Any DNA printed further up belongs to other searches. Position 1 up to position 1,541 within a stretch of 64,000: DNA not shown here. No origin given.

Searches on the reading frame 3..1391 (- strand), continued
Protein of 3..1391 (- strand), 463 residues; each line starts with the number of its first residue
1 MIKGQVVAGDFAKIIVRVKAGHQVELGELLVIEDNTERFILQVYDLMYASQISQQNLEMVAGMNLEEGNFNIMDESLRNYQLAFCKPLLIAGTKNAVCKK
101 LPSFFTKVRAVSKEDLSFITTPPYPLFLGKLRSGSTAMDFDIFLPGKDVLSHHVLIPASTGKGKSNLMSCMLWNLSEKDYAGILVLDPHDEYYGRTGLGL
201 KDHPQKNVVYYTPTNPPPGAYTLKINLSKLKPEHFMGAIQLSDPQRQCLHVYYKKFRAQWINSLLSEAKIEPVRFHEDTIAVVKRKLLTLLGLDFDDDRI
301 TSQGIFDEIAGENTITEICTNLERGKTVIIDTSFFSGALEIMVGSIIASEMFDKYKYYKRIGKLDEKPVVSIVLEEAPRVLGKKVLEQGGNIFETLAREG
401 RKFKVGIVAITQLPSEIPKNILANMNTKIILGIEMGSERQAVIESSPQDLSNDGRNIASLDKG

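Call 16: search_solved_structures(query=P0001, max_evalue=0.01, show_alignments=1)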
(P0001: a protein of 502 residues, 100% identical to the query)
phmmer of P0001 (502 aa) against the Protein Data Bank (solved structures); distinct sequences matched with E-value up to 0.01: 9.
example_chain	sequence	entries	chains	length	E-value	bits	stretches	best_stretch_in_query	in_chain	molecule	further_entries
4d2i_A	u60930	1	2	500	1e-21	80.4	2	314-484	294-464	HERA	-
9x1l_A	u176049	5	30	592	2.2e-20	76.1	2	368-472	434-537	DNA helicase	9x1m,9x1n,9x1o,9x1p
8yho_A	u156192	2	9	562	1.1e-10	44.1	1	323-488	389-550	DUF87 domain-containing protein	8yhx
8wiv_A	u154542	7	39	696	5.8e-10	41.7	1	334-474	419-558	Helicase HerA central domain-containing protein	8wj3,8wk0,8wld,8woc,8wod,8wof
8j4u_M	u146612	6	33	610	3.9e-09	39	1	361-481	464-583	Nucleoside triphosphate hydrolase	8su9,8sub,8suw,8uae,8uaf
9c1m_M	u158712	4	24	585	3.7e-08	35.8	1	312-475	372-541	ATP-binding protein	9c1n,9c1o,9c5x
8xau_A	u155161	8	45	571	4.2e-08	35.6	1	316-470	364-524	ATP-binding protein | HerA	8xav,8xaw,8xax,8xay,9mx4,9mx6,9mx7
8ziq_M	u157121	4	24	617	8.5e-07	31.3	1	323-469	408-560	HerA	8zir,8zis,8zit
8wet_A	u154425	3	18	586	0.00028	23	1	325-430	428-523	TdpA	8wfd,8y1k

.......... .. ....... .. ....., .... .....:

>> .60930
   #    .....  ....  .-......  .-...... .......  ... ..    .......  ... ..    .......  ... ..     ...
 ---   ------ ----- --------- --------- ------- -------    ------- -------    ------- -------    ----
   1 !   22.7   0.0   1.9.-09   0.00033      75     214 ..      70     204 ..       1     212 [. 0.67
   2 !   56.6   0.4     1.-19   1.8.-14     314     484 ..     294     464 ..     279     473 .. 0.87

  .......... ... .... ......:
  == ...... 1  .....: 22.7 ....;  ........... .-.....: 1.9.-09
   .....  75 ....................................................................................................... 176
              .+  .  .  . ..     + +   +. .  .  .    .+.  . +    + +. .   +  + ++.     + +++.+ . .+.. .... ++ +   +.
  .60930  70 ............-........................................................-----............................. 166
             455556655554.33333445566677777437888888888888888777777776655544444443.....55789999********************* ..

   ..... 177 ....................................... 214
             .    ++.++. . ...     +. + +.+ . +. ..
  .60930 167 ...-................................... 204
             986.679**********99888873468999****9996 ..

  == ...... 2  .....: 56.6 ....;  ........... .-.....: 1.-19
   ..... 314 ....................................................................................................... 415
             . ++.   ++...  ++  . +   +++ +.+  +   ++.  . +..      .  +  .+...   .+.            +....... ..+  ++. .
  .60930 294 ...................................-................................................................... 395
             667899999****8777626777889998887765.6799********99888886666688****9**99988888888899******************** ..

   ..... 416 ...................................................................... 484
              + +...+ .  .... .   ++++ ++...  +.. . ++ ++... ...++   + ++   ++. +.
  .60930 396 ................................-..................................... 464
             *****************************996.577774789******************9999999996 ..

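Call 17: search_protein_families(library=padloc, proteins=[P0001], max_evalue=0.01)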
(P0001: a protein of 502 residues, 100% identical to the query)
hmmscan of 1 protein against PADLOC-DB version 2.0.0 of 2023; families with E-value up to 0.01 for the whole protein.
P0001 (502 aa): 15 families
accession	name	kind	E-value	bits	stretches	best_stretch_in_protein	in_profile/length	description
PDLC04105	HerA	-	2.8e-28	96.8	2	323-469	377-524/576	-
PDLC04140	mad8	-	5.9e-18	63.4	1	124-480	2-299/314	mads_8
PDLC02185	HerA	-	1.8e-17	61.3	2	350-480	430-561/585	-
PDLC01055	HerA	-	2.3e-17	61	2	269-478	331-522/532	Type III coevolved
PDLC04100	HerA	-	5.4e-17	59.7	2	344-481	420-556/580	-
PDLC04098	HerA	-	4.8e-16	56.5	1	322-470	481-636/686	-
PDLC04102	HerA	-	3.5e-15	53.4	1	324-475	464-614/654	-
PDLC04103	HerA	-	2e-14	50.9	2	326-478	400-554/579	-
PDLC04104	HerA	-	3.5e-10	37.2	1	372-469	223-325/379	-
PDLC02188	HerA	-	4.9e-10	36.9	1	312-468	362-530/578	-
PDLC04106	HerA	-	4.3e-08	30.1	1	328-479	472-625/667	-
PDLC04097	HerA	-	6.4e-07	26.4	1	369-480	474-592/618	-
PDLC04099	HerA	-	3.8e-05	21.1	1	142-192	160-210/214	-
PDLC04107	HerA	-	0.00016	18.8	1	142-194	160-212/306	-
PDLC04101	HerA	-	0.001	15.9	1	143-192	160-209/400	-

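Call 19: find_related_loci(query=A1, collection=genome_contigs, flank=6000)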
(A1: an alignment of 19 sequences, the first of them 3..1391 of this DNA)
Query A1 (463 aa) in genome_contigs; peptide patterns used: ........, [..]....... (x = any residue, [..] = any of these).
599 stretches matched a pattern (row limit reached: there are more); 547 encode a relative of the query (tblastn E <= 1e-3); the best 80 are kept; 80 distinct loci.
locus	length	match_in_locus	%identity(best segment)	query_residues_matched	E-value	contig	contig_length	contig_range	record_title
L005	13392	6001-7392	77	1-463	0e+0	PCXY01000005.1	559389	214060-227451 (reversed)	MAG: Candidatus Woesearchaeota archaeon CG10_big_fil_rev_8_21_14_0_10_45_16 CG10_8_21_14_0.10_scaffold_1_c, whole genome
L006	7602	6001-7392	77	1-463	0e+0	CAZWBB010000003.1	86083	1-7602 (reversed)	MAG TPA_asm: uncultured Methanosarcinales archaeon isolate SRP077602_co2_374 genome assembly, contig: NODE_372_length_86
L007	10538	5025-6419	75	1-463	0e+0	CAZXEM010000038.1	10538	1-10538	MAG TPA_asm: uncultured Methanosarcinales archaeon isolate binchicken_co28_250 genome assembly, contig: NODE_4057_length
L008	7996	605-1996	76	1-463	0e+0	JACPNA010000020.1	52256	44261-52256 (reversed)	MAG: Candidatus Woesearchaeota archaeon isolate NC_groundwater_563_Ag_S-0.1um_35_31 S35_SO-1_scaffold_73097, whole genom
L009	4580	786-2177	76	1-463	0e+0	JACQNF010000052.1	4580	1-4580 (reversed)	MAG: Candidatus Woesearchaeota archaeon isolate NC_groundwater_1248_Ag_S-0.1um_45_28 S_p1_S3_coassembly_k141_1482136, wh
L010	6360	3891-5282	77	1-463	0e+0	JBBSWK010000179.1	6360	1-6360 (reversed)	MAG: Nanoarchaeota archaeon isolate H51-bin025_1 H51_bin025_1_000000000183, whole genome shotgun sequence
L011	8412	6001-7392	77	1-463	0e+0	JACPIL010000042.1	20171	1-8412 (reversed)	MAG: Candidatus Woesearchaeota archaeon isolate NC_groundwater_439_Ag_B-0.1um_39_9 GD18-4_B1_scaffold_621996, whole geno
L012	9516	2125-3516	76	1-463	0e+0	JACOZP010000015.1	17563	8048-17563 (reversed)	MAG: Candidatus Woesearchaeota archaeon isolate NC_groundwater_208_Ag_S-0.1um_42_19 S4_GD2017_2_S1_scaffold_3541, whole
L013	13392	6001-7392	75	1-463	0e+0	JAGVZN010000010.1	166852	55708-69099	Candidatus Woesearchaeota archaeon isolate RIFCSPLOWO2_01_FULL_44_20 rifcsplowo2_01_scaffold_1055, whole genome shotgun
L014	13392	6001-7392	76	1-463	0e+0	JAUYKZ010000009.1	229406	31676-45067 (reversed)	MAG: archaeon isolate C24_metabat.bin.228 C24_k141_166079, whole genome shotgun sequence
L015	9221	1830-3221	75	1-463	0e+0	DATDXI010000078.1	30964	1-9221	MAG TPA_asm: Candidatus Nanoarchaeia archaeon isolate SMAG_U8134 k141_199377, whole genome shotgun sequence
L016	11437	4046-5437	76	1-463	0e+0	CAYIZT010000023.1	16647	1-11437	MAG TPA_asm: uncultured Methanosarcinales archaeon isolate ERP119705_co9_54 genome assembly, contig: NODE_3916_length_16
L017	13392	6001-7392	76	1-463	0e+0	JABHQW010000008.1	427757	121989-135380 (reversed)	MAG: Candidatus Woesearchaeota archaeon isolate SI039_bin115 k141_1797022, whole genome shotgun sequence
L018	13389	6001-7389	76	1-463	0e+0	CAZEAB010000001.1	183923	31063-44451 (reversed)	MAG TPA_asm: uncultured Methanosarcinales archaeon isolate SRP200020_co5_83 genome assembly, contig: NODE_78_length_1839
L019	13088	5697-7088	75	1-463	0e+0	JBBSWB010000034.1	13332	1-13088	MAG: Nanoarchaeota archaeon isolate H41-bin204_1 H41_bin204_1_000000000034, whole genome shotgun sequence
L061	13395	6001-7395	61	1-463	0e+0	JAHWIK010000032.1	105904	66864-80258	MAG: Candidatus Woesearchaeota archaeon isolate YT1_182 k127_61731115, whole genome shotgun sequence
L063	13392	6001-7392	60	1-463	0e+0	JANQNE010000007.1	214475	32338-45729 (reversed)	MAG: Candidatus Nanoarchaeia archaeon isolate PL23a_bin.30 k99_2882384, whole genome shotgun sequence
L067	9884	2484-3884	61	2-463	0e+0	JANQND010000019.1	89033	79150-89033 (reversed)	MAG: Candidatus Nanoarchaeia archaeon isolate PL25a_bin.96 k99_1032204, whole genome shotgun sequence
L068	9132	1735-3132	59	1-463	0e+0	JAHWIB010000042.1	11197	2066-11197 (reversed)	MAG: Candidatus Woesearchaeota archaeon isolate Yap200.bin9.104 contig_14383, whole genome shotgun sequence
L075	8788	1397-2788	60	1-463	0e+0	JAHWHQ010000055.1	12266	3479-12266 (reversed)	MAG: Candidatus Woesearchaeota archaeon isolate MP5_5_87 k127_38415859, whole genome shotgun sequence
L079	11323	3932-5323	59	1-463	0e+0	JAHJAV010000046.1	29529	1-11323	MAG: Nanoarchaeota archaeon isolate Modern_marine.mb.228 Modern_marine.mb.228_k141_746918, whole genome shotgun sequence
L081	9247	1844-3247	59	1-463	0e+0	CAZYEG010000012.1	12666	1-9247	MAG TPA_asm: uncultured Methanosarcinales archaeon isolate SRP077602_co7_45 genome assembly, contig: NODE_23314_length_1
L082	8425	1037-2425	59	1-463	0e+0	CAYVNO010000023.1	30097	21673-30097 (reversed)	MAG TPA_asm: uncultured Methanosarcinales archaeon isolate SRP200020_co3_56 genome assembly, contig: NODE_2145_length_30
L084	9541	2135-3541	59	3-463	0e+0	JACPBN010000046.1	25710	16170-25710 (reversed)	MAG: Candidatus Woesearchaeota archaeon isolate NC_groundwater_258_Ag_S-0.2um_36_8 S5_GD2017_2_S2_scaffold_1811, whole g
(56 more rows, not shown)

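Call 23: search_protein_families(library=pfam, proteins=[L082:3922-5142:+, L061:7558-8379:+, L061:8357-8932:-, L061:5312-6004:+, L061:4767-5315:+, L075:6262-8661:-, L063:7554-9560:+, L001:12478-13563:+, L001:3836-4852:+], max_evalue=0.001)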
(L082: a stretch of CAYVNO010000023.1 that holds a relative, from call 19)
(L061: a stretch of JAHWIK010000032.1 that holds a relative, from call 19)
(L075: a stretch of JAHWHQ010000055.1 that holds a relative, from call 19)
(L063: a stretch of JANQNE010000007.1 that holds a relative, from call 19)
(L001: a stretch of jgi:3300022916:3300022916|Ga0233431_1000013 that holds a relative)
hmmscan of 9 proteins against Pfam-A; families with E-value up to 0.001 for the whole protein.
L082:3922-5142:+ (406 aa): 2 families
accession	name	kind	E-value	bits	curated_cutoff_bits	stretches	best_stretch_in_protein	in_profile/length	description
PF00149.33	Metallophos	-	5.3e-15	56.8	21.5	1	1-201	1-190/191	Calcineurin-like phosphoesterase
PF12850.12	Metallophos_2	-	4.2e-08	33.8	27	1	1-221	1-137/154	Calcineurin-like phosphoesterase superfamily domain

L061:7558-8379:+ (273 aa): 0 families

L061:8357-8932:- (191 aa): 0 families

L061:5312-6004:+ (230 aa): 0 families

L061:4767-5315:+ (182 aa): 0 families

L075:6262-8661:- (799 aa): 2 families
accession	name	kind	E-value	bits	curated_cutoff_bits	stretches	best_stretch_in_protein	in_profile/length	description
PF04545.22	Sigma70_r4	-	4.2e-14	52.2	24.1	1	738-787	4-49/50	Sigma-70, region 4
PF04542.20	Sigma70_r2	-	0.00064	19.9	24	0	645-680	34-70/71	Sigma-70 region 2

L063:7554-9560:+ (668 aa): 1 family
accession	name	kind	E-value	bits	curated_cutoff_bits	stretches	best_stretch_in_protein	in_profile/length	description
PF00990.26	GGDEF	-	7.2e-35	120.6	23.8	1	415-529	1-113/161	Diguanylate cyclase, GGDEF domain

L001:12478-13563:+ (361 aa): 0 families

L001:3836-4852:+ (338 aa): 0 families

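Call 25: search_protein_families(library=ncbifam, proteins=[L082:3922-5142:+, L079:5494-6762:+, L061:7558-8379:+, L061:8357-8932:-, L061:5312-6004:+, L061:4767-5315:+, L001:12478-13563:+, L001:3836-4852:+, L001:11541-12407:+], max_evalue=0.001)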
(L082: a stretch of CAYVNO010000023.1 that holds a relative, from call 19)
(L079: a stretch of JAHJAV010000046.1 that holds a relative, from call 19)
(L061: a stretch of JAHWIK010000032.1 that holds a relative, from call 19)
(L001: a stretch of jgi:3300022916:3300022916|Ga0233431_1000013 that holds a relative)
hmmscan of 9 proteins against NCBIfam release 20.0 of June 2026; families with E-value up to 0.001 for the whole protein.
L082:3922-5142:+ (406 aa): 10 families
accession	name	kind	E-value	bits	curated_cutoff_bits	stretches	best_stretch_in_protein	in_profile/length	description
NF041029.1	Mre11_Pyroc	equivalog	4.6e-28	98.2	600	1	1-226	1-240/438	DNA double-strand break repair protein Mre11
NF041031.1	Mre11_Sulfo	equivalog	4.8e-20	72.1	500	1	3-370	2-356/374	DNA double-strand break repair protein Mre11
TIGR00619.1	sbcd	subfamily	4.2e-12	46.4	77.65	1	1-224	1-244/252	exonuclease subunit SbcD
NF041030.1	Mre11_Halo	equivalog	1.2e-11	44.4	550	1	2-104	3-106/361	DNA double-strand break repair protein Mre11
TIGR00583.1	mre11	equivalog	1.3e-06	27.6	434.6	0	7-67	10-71/405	DNA repair protein (mre11)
NF008206.2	PRK10966.1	equivalog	2.1e-06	27.1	450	1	1-85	1-86/380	exonuclease subunit SbcD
NF041753.2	sbcd_Staph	equivalog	0.00016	20.6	480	1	1-84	1-86/375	exonuclease subunit SbcD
NF041754.1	sbcd_Bac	equivalog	0.00024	20.4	750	1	1-85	1-87/390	exonuclease subunit SbcD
NF003743.0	PRK05340.1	equivalog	0.00086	18.5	134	0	21-85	17-83/242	UDP-2,3-diacylglucosamine diphosphatase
TIGR03729.1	acc_ester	subfamily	0.00089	18.7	148.25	0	23-86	16-74/239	putative phosphoesterase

L079:5494-6762:+ (422 aa): 8 families
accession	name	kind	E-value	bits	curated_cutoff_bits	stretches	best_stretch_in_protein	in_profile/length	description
NF041029.1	Mre11_Pyroc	equivalog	2.7e-29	102.3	600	1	21-382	1-379/438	DNA double-strand break repair protein Mre11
NF041031.1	Mre11_Sulfo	equivalog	1.9e-20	73.5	500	1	23-377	2-344/374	DNA double-strand break repair protein Mre11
TIGR00619.1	sbcd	subfamily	1.5e-15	57.7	77.65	1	21-125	1-107/252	exonuclease subunit SbcD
NF041030.1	Mre11_Halo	equivalog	2.3e-13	50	550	1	23-127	4-109/361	DNA double-strand break repair protein Mre11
TIGR00583.1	mre11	equivalog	6.7e-10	38.5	434.6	1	27-87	10-71/405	DNA repair protein (mre11)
NF041753.2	sbcd_Staph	equivalog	5.4e-07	28.8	480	1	21-104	1-86/375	exonuclease subunit SbcD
NF041754.1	sbcd_Bac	equivalog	9.3e-07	28.4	750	1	21-105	1-87/390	exonuclease subunit SbcD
NF008206.2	PRK10966.1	equivalog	1e-05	24.8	450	1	21-120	1-101/380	exonuclease subunit SbcD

L061:7558-8379:+ (273 aa): 0 families

L061:8357-8932:- (191 aa): 0 families

L061:5312-6004:+ (230 aa): 0 families

L061:4767-5315:+ (182 aa): 0 families

L001:12478-13563:+ (361 aa): 1 family
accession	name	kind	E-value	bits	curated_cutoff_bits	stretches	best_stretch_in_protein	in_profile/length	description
NF041428.1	TrsH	subfamily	0.00067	19.8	150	0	1-79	1-67/149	TrsH/TraH family protein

L001:3836-4852:+ (338 aa): 0 families

L001:11541-12407:+ (288 aa): 1 family
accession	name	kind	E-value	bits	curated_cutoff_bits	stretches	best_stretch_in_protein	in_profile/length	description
NF041679.1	IMP_arch_presen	equivalog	3.3e-22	79.3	125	1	56-279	33-276/281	presenilin family intramembrane aspartyl protease PSH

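Call 26: search_solved_structures(query=L082:3922-5142:+, max_evalue=0.001)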
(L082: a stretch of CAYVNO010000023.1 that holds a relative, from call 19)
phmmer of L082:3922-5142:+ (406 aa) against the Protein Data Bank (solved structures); distinct sequences matched with E-value up to 0.001: 17.
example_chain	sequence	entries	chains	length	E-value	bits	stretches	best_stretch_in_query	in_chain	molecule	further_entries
4hd0_A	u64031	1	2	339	1.9e-22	83.4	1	1-226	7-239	DNA double-strand break repair protein Mre11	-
1ii7_A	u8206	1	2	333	3.4e-22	82.5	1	1-226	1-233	Mre11 nuclease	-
3dsc_A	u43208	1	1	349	3.9e-22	82.3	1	1-226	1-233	DNA double-strand break repair protein mre11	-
3dsd_A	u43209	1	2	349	7.1e-21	78.2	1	1-226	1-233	DNA double-strand break repair protein mre11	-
1s8e_A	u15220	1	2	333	2e-19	73.4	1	1-226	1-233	exonuclease putative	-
3auz_A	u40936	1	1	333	3.4e-11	46.3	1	1-277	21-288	DNA double-strand break repair protein mre11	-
4tug_C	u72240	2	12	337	4.1e-11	46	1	1-277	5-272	DNA double-strand break repair protein Mre11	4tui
3av0_A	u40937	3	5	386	7.2e-11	45.2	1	1-278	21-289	DNA double-strand break repair protein mre11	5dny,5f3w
3qg5_C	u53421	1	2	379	3.7e-08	36.3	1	1-233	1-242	Mre11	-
4o24_A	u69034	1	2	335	4.5e-08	36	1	2-233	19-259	Exonuclease, putative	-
2q8u_A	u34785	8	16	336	4.5e-08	36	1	2-233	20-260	Exonuclease, putative | Nuclease SbcCD subunit D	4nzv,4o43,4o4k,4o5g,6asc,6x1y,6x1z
3thn_A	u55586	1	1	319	3.1e-07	33.2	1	1-233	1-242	Exonuclease, putative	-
3tho_B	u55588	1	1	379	4.8e-07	32.6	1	1-233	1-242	Exonuclease, putative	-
7dog_A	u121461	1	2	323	0.00014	24.5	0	3-85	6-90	Nuclease SbcCD subunit D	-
4fcx_B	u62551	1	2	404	0.00024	23.7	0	6-62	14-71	DNA repair protein rad32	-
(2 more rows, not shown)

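Call 38: predict_structure(alignment_id=A2)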
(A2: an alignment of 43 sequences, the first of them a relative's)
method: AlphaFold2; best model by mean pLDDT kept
length: 502 residues; sequences in the alignment: 43
mean_pLDDT: 72.4   pTM: 0.74
mean pLDDT of the five models: 72.4, 59.8, 58.3, 57.3, 52.7
residues with pLDDT >= 90: 98; 70-90: 233; 50-70: 98; < 50: 73
segments of 3 or more residues with pLDDT < 50: 51-77, 433-462, 492-502
pLDDT, mean of each block of 10 residues (from residue 1): 77 75 75 84 68 44 39 49 75 64 80 75 80 73 80 66 69 86 79 64 81 79 91 83 90 94 92 86 91 88 85 90 92 77 89 94 93 69 52 80 84 60 54 40 33 34 53 62 70 40 37
secondary structure, 60 per line:
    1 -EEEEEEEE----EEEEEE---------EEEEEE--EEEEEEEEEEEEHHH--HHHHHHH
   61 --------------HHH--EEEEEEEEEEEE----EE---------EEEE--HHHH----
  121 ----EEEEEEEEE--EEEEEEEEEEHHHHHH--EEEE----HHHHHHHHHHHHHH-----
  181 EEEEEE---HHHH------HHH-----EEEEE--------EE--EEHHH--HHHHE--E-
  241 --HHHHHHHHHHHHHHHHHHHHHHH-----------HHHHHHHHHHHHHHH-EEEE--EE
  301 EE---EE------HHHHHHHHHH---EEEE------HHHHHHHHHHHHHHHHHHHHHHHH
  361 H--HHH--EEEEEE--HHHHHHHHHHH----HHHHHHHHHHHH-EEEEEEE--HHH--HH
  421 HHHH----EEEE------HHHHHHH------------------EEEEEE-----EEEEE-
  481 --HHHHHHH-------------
elements in order: E2-9 E14-19 E29-34 E37-48 H54-60 E80-91 E107-110 H113-116 E125-133 E136-145 H146-151 E154-157 H162-175 E181-186 H190-193 E208-212 H232-235 H243-265 H277-291 E293-296 E299-302 H314-323 E327-330 H337-361 E369-374 H377-387 H392-403 E405-411 H419-424 E429-432 H439-445 E464-469 E475-479 H483-489
